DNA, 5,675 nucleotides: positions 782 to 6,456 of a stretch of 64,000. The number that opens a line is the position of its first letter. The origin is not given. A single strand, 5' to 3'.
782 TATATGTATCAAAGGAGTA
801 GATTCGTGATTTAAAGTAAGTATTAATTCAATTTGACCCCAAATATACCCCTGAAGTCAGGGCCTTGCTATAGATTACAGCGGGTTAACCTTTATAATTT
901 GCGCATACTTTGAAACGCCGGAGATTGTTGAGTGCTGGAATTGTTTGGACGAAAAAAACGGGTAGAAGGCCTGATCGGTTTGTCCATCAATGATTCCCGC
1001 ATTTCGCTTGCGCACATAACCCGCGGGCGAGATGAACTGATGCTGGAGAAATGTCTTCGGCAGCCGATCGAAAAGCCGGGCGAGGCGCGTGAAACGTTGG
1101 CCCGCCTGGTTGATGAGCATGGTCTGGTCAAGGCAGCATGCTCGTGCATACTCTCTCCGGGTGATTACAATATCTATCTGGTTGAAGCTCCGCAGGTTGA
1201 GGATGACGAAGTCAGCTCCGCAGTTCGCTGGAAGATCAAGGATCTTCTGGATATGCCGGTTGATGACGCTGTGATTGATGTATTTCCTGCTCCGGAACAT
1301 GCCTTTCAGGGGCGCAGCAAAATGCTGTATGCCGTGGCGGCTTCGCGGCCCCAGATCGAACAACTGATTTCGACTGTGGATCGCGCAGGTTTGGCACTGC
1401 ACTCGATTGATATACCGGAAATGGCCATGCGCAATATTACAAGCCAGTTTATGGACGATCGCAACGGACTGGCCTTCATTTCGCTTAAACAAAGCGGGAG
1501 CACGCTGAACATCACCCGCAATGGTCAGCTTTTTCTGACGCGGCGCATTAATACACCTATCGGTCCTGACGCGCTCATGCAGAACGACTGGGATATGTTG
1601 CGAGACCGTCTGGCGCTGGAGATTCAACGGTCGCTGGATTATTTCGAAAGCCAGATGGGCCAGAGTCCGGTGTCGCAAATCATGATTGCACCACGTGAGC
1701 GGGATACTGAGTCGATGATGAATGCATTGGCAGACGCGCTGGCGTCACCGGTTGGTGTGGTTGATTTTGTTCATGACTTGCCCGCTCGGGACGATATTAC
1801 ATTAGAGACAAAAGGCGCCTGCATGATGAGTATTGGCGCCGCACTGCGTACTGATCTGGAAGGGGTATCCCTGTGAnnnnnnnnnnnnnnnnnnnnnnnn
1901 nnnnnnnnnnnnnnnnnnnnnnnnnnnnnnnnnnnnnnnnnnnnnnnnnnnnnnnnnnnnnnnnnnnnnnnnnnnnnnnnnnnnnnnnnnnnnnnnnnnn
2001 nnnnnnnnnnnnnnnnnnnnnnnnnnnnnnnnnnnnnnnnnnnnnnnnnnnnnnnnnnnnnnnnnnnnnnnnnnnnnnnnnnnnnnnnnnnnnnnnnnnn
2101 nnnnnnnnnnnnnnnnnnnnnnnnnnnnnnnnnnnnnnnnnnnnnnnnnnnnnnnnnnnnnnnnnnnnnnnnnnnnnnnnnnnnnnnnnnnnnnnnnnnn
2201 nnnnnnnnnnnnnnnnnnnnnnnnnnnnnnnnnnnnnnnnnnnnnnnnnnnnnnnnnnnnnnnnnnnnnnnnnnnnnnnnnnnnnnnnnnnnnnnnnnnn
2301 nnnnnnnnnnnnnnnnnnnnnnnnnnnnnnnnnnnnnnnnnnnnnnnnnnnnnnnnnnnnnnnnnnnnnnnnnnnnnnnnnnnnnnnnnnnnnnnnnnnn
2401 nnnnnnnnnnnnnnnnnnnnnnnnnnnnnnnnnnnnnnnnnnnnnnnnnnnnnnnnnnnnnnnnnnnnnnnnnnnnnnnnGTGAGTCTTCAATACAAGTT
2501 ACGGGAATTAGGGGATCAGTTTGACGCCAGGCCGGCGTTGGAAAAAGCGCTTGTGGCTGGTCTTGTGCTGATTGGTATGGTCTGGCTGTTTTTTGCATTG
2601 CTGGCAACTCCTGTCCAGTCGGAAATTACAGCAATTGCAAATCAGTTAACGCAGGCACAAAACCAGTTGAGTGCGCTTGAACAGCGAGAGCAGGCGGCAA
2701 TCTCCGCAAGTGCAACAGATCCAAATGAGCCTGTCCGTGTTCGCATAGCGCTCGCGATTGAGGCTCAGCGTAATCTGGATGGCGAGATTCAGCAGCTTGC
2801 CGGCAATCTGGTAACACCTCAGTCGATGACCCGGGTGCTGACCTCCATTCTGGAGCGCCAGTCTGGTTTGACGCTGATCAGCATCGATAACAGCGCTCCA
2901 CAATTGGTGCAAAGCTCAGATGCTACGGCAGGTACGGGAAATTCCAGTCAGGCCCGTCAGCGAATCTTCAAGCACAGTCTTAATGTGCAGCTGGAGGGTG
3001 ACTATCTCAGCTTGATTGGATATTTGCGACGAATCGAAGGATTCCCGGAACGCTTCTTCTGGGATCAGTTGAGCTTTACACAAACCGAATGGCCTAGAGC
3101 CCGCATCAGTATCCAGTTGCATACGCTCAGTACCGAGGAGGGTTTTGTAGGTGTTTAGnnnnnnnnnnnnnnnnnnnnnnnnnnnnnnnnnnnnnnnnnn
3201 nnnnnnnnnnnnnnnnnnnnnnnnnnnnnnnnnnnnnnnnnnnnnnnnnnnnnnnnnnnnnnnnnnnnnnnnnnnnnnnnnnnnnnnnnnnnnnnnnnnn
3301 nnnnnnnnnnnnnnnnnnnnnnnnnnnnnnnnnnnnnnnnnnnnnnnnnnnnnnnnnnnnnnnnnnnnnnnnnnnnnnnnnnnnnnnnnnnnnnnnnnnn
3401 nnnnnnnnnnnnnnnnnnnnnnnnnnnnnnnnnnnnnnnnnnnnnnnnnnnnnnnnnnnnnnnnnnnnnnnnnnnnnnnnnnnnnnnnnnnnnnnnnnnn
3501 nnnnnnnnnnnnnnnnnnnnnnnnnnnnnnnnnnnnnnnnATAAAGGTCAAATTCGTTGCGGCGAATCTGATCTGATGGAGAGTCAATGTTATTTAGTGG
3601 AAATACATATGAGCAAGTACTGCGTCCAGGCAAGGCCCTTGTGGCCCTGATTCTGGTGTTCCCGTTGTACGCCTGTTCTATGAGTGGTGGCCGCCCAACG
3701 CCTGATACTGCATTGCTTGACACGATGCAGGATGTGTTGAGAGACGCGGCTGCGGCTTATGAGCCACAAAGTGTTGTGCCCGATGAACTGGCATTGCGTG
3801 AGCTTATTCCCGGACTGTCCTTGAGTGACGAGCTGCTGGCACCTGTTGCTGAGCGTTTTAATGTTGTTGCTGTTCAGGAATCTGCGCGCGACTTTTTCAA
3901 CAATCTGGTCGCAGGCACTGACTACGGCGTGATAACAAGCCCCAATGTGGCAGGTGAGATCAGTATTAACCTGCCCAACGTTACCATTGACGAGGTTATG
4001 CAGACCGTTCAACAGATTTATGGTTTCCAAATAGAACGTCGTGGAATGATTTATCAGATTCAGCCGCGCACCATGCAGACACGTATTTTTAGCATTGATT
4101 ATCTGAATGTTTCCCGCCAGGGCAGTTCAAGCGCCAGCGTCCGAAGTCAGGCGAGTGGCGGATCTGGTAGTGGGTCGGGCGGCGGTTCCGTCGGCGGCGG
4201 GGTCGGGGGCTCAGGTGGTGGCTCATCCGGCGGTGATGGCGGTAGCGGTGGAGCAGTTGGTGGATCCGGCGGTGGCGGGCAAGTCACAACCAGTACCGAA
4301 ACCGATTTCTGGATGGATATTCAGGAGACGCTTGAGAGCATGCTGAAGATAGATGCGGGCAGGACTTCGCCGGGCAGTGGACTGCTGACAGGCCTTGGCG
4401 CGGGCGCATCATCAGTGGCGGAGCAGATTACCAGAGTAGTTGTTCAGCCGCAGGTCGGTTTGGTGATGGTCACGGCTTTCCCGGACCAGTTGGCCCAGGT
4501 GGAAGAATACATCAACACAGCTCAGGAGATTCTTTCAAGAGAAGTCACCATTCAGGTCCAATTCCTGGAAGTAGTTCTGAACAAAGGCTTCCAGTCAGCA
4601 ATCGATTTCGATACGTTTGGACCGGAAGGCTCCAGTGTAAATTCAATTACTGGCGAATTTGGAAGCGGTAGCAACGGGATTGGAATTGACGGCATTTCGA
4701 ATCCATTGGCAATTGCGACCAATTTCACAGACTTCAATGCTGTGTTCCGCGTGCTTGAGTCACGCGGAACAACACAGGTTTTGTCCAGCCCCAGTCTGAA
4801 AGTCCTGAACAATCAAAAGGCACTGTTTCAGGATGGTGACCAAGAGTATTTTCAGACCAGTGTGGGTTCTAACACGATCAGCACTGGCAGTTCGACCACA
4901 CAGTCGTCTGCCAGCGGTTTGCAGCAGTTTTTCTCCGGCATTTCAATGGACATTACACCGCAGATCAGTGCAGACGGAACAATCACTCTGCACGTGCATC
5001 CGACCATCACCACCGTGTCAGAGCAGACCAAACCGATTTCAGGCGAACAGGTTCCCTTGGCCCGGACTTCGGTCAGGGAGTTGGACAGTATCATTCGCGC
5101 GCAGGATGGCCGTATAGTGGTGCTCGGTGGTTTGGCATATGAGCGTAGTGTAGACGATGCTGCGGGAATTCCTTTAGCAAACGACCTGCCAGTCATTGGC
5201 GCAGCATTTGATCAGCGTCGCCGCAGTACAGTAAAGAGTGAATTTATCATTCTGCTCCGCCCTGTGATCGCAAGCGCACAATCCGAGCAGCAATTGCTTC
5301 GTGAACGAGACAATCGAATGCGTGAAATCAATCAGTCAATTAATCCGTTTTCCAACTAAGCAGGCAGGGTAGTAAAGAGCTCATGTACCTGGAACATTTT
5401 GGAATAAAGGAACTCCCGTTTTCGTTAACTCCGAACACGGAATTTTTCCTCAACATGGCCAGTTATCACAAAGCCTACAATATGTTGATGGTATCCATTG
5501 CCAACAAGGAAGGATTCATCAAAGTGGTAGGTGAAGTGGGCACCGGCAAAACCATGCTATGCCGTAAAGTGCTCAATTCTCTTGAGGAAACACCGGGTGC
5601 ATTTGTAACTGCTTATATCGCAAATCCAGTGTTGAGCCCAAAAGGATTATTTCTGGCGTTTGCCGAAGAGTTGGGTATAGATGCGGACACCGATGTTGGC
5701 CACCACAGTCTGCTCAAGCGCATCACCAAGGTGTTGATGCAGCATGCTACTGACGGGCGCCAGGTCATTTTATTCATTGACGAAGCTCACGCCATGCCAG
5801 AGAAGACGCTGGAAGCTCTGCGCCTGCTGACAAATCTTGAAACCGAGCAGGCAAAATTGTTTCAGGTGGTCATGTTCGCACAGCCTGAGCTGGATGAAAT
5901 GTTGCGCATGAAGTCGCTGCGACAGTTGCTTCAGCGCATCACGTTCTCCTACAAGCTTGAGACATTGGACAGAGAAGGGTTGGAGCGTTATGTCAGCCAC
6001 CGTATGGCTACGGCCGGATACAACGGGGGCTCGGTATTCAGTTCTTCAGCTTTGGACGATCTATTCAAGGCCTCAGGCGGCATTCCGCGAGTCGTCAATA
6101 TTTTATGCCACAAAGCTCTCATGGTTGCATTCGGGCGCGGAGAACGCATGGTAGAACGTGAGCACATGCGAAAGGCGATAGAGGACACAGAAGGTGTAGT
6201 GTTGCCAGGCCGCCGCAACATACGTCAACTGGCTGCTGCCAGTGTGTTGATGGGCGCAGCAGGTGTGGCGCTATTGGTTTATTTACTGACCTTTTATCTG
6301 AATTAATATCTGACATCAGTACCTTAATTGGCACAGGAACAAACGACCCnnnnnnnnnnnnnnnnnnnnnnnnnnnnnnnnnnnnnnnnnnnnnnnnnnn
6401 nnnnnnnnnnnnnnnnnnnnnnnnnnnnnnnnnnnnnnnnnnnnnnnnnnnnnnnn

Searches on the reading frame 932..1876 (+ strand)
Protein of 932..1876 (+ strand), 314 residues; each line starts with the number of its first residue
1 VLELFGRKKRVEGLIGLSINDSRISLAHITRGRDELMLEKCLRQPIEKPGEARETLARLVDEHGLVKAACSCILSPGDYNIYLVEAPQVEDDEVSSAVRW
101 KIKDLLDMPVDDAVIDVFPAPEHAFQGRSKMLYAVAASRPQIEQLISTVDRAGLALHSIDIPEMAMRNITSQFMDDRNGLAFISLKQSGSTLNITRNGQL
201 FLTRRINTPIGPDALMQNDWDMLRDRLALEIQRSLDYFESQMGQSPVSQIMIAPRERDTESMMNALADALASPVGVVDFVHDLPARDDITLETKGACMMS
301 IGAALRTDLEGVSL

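Call 8: search_protein_families(library=ncbifam, proteins=[window:932-1876:+], max_evalue=0.001)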
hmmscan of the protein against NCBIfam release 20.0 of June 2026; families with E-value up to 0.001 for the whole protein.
window:932-1876:+ (314 aa): 2 families
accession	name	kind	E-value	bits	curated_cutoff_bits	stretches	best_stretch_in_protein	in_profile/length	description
TIGR01175.1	pilM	subfamily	2.1e-10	40.2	133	1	83-207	84-217/348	type IV pilus assembly protein PilM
NF045709.1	Amuc_1101_fam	equivalog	1.1e-06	27.8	650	0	48-168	50-167/608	Amuc_1101 family PilM-like pilus complex protein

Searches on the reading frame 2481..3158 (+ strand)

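Call 8: search_protein_families(library=ncbifam, proteins=[window:2481-3158:+], max_evalue=0.001)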
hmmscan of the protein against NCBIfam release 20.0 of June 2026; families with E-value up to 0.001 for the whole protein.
window:2481-3158:+ (225 aa): 1 family
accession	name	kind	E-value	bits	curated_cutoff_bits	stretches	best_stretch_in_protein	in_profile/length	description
NF040576.1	T2SS_GspM_XpsM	equivalog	0.00027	20.6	60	0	24-200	2-151/180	type II secretion system protein GspM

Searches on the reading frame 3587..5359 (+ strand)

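Call 8: search_protein_families(library=ncbifam, proteins=[window:3587-5359:+], max_evalue=0.001)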
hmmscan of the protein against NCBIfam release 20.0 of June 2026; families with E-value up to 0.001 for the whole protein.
window:3587-5359:+ (590 aa): 9 families
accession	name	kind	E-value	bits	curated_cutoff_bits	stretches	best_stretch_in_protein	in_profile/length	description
TIGR02519.1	pilus_MshL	equivalog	8.6e-63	212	250.2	1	285-561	2-289/290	pilus (MSHA type) biogenesis protein MshL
TIGR02517.1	type_II_gspD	equivalog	1.9e-35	122.4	351.35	1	177-566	278-594/600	type II secretion system secretin GspD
TIGR02515.1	IV_pilus_PilQ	subfamily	1.1e-26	93.8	284.35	2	371-561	249-426/428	type IV pilus secretin PilQ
TIGR02520.1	pilus_B_mal_scr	equivalog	1.6e-24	86.4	287.65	2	277-561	232-513/513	PilN family type IVB pilus formation outer membrane protein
TIGR02516.1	type_III_yscC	equivalog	8e-20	70.8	238.45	1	276-561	193-460/463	type III secretion system outer membrane ring subunit SctC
NF010083.0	PRK13568.1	equivalog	9.3e-14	51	554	1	390-562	259-417/419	DNA uptake porin HofQ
NF011873.0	PRK15346.1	equivalog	1.3e-09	37.2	524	1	337-548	283-480/499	EscC/YscC/HrcC family type III secretion system outer membrane ring protein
NF007851.2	PRK10560.1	exception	1.5e-09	37.2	598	1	390-563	251-410/412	DNA uptake porin HofQ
NF042912.1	Amuc_1098_fam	equivalog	6.3e-07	27.8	750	1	497-559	731-793/805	Amuc_1098 family type IV pilus outer membrane protein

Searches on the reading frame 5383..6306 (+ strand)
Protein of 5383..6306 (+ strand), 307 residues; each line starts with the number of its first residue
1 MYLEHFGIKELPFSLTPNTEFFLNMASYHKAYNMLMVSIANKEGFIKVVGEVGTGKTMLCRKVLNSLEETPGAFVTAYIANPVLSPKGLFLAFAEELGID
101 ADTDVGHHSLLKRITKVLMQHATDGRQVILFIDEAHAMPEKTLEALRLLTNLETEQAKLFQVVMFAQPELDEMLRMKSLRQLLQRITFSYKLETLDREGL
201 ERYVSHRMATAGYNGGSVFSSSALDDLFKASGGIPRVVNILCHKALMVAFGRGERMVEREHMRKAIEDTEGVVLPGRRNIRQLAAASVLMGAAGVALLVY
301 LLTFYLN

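Call 8: search_protein_families(library=ncbifam, proteins=[window:5383-6306:+], max_evalue=0.001)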
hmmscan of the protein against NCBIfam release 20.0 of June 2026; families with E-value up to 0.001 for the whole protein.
window:5383-6306:+ (307 aa): 4 families
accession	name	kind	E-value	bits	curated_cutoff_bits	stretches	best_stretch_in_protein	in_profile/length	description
TIGR03015.1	pepcterm_ATPase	hypoth_equivalog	2.9e-65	220.4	324.5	1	1-268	1-265/269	XrtA/PEP-CTERM system-associated ATPase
TIGR03903.1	TOMM_kin_cyc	equivalog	3.7e-05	21.8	705.75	0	110-259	619-751/1267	TOMM system kinase/cyclase fusion protein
TIGR02928.1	TIGR02928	subfamily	0.0001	21.3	181.3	1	46-270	43-276/366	orc1/cdc6 family replication initiation protein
NF001624.0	PRK00411.1-2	subfamily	0.00031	19.7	354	1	48-274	57-284/374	ORC1-type DNA replication protein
